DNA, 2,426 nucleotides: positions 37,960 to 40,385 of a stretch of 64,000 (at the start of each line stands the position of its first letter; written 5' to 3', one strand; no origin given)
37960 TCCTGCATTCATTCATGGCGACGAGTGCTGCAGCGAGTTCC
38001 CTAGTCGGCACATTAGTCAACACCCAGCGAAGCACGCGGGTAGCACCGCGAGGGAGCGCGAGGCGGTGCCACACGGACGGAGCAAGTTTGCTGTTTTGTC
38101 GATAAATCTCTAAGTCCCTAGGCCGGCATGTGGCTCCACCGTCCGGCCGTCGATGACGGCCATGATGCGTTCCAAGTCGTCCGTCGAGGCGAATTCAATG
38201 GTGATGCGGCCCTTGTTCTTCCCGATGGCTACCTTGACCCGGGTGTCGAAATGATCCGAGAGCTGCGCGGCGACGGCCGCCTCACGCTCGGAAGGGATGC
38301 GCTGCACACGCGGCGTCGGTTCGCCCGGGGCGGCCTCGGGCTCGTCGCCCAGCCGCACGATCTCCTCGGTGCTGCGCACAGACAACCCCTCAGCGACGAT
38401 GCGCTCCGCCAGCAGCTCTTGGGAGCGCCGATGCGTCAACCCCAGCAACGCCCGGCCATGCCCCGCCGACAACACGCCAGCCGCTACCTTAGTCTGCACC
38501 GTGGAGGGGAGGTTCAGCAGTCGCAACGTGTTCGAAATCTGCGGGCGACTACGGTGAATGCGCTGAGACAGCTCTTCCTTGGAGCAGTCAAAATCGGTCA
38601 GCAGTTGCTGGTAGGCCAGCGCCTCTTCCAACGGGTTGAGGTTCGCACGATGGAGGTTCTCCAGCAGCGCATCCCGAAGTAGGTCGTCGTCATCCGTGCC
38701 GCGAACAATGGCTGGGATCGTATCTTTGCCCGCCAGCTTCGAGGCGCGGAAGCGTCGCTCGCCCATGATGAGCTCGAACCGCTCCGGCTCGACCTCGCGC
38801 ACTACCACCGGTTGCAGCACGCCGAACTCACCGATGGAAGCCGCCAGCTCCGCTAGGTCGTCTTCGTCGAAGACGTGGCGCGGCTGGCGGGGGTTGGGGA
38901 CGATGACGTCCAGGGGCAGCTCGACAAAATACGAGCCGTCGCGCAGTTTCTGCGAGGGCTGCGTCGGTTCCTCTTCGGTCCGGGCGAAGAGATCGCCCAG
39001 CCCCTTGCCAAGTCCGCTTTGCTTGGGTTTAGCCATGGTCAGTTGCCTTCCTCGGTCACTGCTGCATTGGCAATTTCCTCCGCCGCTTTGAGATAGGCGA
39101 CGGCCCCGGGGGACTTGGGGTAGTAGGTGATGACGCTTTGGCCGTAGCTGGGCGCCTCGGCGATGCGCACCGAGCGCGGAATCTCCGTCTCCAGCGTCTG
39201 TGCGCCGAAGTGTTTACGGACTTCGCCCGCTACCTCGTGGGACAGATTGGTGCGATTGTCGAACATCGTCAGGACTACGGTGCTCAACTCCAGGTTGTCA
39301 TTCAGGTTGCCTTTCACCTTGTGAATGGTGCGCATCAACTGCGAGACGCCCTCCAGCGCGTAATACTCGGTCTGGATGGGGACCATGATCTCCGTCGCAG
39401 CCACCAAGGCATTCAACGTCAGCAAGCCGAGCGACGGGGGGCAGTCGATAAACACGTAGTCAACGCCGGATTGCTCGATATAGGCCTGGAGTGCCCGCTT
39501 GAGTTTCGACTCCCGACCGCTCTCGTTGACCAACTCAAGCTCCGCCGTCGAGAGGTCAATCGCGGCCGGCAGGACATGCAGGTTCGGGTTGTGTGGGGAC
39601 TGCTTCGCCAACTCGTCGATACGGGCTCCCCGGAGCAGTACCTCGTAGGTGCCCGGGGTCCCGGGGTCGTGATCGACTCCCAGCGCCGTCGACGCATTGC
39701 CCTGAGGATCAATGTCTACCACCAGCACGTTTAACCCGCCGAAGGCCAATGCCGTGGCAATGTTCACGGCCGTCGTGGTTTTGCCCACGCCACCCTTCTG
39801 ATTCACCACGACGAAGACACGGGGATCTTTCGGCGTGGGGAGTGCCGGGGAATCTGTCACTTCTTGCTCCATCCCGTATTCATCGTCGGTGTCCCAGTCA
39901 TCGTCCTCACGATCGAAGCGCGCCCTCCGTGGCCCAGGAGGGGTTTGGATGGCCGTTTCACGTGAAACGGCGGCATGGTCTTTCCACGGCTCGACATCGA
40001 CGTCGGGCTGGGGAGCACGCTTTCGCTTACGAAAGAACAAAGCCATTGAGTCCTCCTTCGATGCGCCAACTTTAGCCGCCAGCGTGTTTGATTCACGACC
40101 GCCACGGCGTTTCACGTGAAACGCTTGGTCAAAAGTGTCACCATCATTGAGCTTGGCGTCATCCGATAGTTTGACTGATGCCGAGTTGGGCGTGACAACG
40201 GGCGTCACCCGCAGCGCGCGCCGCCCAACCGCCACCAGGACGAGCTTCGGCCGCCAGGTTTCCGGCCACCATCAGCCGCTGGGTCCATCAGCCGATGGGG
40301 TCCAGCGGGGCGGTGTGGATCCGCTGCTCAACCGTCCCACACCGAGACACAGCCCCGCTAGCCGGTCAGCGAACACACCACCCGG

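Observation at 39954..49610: Array of eight parS centromere sites (seven identical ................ 16-mers plus one GTTCCAC variant) spread over ~9.7 kb adjacent to parAB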

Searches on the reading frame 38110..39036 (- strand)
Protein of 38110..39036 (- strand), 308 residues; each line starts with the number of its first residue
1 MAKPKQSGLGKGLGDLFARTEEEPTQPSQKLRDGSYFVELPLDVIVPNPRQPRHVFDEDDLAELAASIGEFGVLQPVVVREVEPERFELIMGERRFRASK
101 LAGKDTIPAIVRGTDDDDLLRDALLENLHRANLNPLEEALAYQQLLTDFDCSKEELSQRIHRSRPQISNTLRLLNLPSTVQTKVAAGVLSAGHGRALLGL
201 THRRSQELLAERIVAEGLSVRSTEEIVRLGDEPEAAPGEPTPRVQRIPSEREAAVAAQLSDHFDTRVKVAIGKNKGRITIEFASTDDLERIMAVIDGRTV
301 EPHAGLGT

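Call 10: search_protein_families(library=pfam, proteins=[window:38110-39036:-], max_evalue=0.01)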
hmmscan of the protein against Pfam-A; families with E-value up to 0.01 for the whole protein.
window:38110-39036:- (308 aa): 3 families
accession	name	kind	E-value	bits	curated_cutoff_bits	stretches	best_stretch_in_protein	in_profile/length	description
PF02195.25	ParB_N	-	4.1e-33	113.8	26.3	1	38-129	4-95/95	ParB N-terminal domain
PF17762.8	HTH_ParB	-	1.2e-32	112.6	22.6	1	132-228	2-98/102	ParB HTH domain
PF23552.2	ParB_C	-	8.5e-08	32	23.8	1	255-295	8-49/50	ParB dimerisation domain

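Call 78: search_solved_structures(query=window:38110-39036:-, max_evalue=1e-10)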
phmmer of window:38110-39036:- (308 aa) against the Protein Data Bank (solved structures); distinct sequences matched with E-value up to 1e-10: 13.
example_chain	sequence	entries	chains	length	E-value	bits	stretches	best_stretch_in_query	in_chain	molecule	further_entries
6sdk_A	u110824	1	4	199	1e-51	179.4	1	40-228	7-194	Stage 0 sporulation protein J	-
4umk_A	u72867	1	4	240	2.6e-48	168.2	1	5-228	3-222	PROBABLE CHROMOSOME-PARTITIONING PROTEIN PARB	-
6t1f_A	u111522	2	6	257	4.4e-47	164.2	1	6-244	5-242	Chromosome-partitioning protein ParB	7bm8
7bnk_A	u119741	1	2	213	3.6e-43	151.3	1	38-230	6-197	ParB family protein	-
7nfu_A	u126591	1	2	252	5.1e-43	150.9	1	18-255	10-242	Nucleoid occlusion protein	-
7ng0_A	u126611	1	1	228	2.1e-42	148.8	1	40-255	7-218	Nucleoid occlusion protein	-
7o0n_A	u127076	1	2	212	2.6e-42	148.6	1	38-230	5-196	ParB family protein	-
7bnr_A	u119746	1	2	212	2.7e-42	148.5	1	38-230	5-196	ParB family protein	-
1vz0_A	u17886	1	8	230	2.3e-40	142.1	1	32-227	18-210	Chromosome-partitioning protein Spo0J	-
7ol9_A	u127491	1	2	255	2.9e-39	138.6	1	21-254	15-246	Nucleoid occlusion protein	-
6s6h_A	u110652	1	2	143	8.4e-22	81.2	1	120-244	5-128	Chromosome-partitioning protein ParB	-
8qa8_A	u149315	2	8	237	2.9e-16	63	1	32-182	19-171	Transcriptional repressor protein KorB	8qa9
6y93_A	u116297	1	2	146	5.4e-16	62.2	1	122-254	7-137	Nucleoid occlusion protein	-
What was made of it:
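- On Chromosomal parS (Spo0J/ParB-type centromere site): E=1e-51 to Spo0J 6sdk and 2.6e-48 to the ParB-parS complex 4umk (call 78).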

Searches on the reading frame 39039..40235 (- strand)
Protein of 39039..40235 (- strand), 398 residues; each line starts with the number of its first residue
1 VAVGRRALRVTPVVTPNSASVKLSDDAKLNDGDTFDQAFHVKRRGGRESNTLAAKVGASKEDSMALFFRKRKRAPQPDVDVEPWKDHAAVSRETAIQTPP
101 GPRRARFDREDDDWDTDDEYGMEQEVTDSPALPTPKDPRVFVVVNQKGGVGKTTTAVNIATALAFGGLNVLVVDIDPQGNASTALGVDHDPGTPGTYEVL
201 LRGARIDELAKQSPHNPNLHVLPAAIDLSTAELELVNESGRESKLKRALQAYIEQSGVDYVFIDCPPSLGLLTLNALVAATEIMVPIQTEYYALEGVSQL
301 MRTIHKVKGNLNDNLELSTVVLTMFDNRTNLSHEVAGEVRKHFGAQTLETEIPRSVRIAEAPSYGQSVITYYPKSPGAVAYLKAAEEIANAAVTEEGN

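Call 10: search_protein_families(library=pfam, proteins=[window:39039-40235:-], max_evalue=0.01)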
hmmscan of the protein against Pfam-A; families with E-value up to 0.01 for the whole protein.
window:39039-40235:- (398 aa): 7 families
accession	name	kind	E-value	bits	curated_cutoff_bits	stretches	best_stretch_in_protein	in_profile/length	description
PF13614.12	AAA_31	-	3.2e-55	187.3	27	1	139-316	2-176/177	AAA domain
PF01656.29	CbiA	-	3e-27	95.5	25.4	1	142-368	2-125/125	CobQ/CobB/MinD/ParA nucleotide binding domain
PF10609.15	ParA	-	1.9e-14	54.2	27.1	1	140-388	5-245/246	NUBPL iron-transfer P-loop NTPase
PF09140.17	MipZ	-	9.8e-11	41.9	20.7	1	140-178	2-40/262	ATPase MipZ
PF00142.24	Fer4_NifH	-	1.2e-08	35.2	25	1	143-182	4-43/271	4Fe-4S iron sulfur cluster binding proteins, NifH/frxC family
PF02374.21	ArsA_ATPase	-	7.8e-07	29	24.3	1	141-187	3-49/305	Anion-transporting ATPase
PF06564.18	CBP_BcsQ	-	2.9e-05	24.2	21.3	1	146-284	9-142/234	Cellulose biosynthesis protein BcsQ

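Call 15: find_related_loci(query=window:39039-40046:-, collection=genome_contigs, flank=10000)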
Query window:39039-40046:- (335 aa) in genome_contigs; peptide patterns used: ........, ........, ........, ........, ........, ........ (x = any residue, [..] = any of these).
599 stretches matched a pattern (row limit reached: there are more); 572 encode a relative of the query (tblastn E <= 1e-3); the best 80 are kept; 80 distinct loci.
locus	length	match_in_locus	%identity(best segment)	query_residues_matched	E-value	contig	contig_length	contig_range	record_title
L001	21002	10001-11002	82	1-334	0e+0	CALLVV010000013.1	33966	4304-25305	MAG TPA_asm: uncultured Propionibacteriaceae bacterium isolate ERR589476_bin.23_CONCOCT_v1.1_MAG genome assembly, contig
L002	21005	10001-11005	82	1-334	0e+0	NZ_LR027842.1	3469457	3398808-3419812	[Pseudopropionibacterium] massiliense strain Marseille-P6184, whole genome shotgun sequence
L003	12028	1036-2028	75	1-333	1e-164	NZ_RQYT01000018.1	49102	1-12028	Arachnia propionica strain OH2822_COT-296 scaffold_17, whole genome shotgun sequence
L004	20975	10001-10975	58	4-333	6e-115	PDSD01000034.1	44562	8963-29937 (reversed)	MAG: Arachnia propionica isolate DOLJORAL78_64_11 DolJOral78_scaffold_2780, whole genome shotgun sequence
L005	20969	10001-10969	62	10-332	5e-114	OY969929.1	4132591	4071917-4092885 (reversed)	MAG: uncultured Actinomycetota bacterium isolate MFD01275.bin.c.20 genome assembly, chromosome: 1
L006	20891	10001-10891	56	34-325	1e-104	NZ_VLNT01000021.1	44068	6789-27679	Aeromicrobium piscarium strain Co35 Scaffold21, whole genome shotgun sequence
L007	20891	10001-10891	55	34-325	1e-102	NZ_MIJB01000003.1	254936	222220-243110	Aeromicrobium sp. PE09-221 3, whole genome shotgun sequence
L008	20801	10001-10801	67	69-335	2e-100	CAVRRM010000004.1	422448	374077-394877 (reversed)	MAG: uncultured Actinomycetota bacterium isolate MFD03066.bin.2.139 genome assembly, contig: contig_17713, whole genome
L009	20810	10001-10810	59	62-326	2e-99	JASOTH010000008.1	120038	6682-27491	Brevibacterium sp. UMB10442 NODE_8_length_120038_cov_150.647135, whole genome shotgun sequence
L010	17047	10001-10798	59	69-331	4e-98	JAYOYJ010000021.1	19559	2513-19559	MAG: Pontimonas sp. isolate 139562_S163_metabat_bins_sspec.tsv.145 NODE_2749_length_19559_cov_5.351005, whole genome sho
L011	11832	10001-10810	57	65-333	6e-98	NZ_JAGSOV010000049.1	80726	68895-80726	Pseudonocardia humida strain S2-4 Scaffold17_3, whole genome shotgun sequence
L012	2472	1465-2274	57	65-333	3e-101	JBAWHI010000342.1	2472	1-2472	MAG: Nocardioides sp. isolate MFD05384_ilm_asm_bin7 k127_385874, whole genome shotgun sequence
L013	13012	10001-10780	59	69-327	9e-97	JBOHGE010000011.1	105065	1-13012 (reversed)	MAG: Pseudonocardiaceae bacterium isolate SE1527_maxbin2.bin.0 NODE_29_length_105065_cov_12.617098, whole genome shotgun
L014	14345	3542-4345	58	68-330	1e-96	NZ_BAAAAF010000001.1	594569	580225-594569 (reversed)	Brevibacterium metallidurans strain NCCP-602 Sequence01, whole genome shotgun sequence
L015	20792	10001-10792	58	68-330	2e-96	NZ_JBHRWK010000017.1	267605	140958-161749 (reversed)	Amycolatopsis speibonae strain CGMCC 4.7676 GCM70017785_87, whole genome shotgun sequence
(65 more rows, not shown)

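Call 33: find_encoding_contigs(protein=window:39039-40046:-, flank=10000, max_places=10)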
Protein window:39039-40046:- (335 aa): 1 contig read that carries it; 1 place shown.
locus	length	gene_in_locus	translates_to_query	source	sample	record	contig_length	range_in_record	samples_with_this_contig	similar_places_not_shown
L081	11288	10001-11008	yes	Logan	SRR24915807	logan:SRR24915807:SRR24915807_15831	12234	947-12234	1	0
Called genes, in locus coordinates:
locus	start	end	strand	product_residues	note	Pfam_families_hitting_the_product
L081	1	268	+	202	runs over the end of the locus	PF02527:GidB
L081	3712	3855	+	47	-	-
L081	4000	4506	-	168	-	-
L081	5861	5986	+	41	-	-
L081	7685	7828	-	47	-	-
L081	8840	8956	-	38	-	-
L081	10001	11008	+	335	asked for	PF00142:Fer4_NifH (faint), PF01656:CbiA, PF02374:ArsA_ATPase (weak), PF06564:CBP_BcsQ (faint), PF09140:MipZ, PF10609:ParA, PF13614:AAA_31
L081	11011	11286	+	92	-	?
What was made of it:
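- A gene caller placed small ORFs there (L081, call 33).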

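Call 56: find_related_loci(query=window:39039-40046:-, collection=metagenome_contigs, flank=10000)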
Query window:39039-40046:- (335 aa) in metagenome_contigs; peptide patterns used: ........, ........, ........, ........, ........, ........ (x = any residue, [..] = any of these).
600 stretches matched a pattern (row limit reached: there are more); 555 encode a relative of the query (tblastn E <= 1e-3); the best 80 are kept; 80 distinct loci.
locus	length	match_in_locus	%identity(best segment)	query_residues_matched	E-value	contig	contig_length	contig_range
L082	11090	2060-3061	92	1-335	0e+0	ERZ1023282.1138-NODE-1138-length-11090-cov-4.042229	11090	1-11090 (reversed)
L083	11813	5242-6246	84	1-334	0e+0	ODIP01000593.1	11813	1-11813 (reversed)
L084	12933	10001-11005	83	1-334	0e+0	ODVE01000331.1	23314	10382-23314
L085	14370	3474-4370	62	29-329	1e-108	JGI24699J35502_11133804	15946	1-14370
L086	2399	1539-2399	59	21-307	3e-111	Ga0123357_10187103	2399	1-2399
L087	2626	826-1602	68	69-327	3e-110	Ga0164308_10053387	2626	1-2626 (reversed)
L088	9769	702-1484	62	70-327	3e-101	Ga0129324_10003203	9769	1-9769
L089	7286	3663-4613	52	15-326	2e-98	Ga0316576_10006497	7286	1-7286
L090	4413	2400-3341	54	27-335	3e-98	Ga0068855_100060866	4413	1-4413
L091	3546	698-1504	57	69-331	6e-99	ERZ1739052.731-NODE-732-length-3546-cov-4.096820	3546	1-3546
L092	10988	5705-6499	58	69-327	1e-97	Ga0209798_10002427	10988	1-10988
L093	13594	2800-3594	59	69-327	3e-97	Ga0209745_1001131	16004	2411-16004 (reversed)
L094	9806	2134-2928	57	69-327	3e-96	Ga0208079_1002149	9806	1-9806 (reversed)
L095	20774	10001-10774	59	68-327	3e-96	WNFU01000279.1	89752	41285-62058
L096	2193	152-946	58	69-327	2e-100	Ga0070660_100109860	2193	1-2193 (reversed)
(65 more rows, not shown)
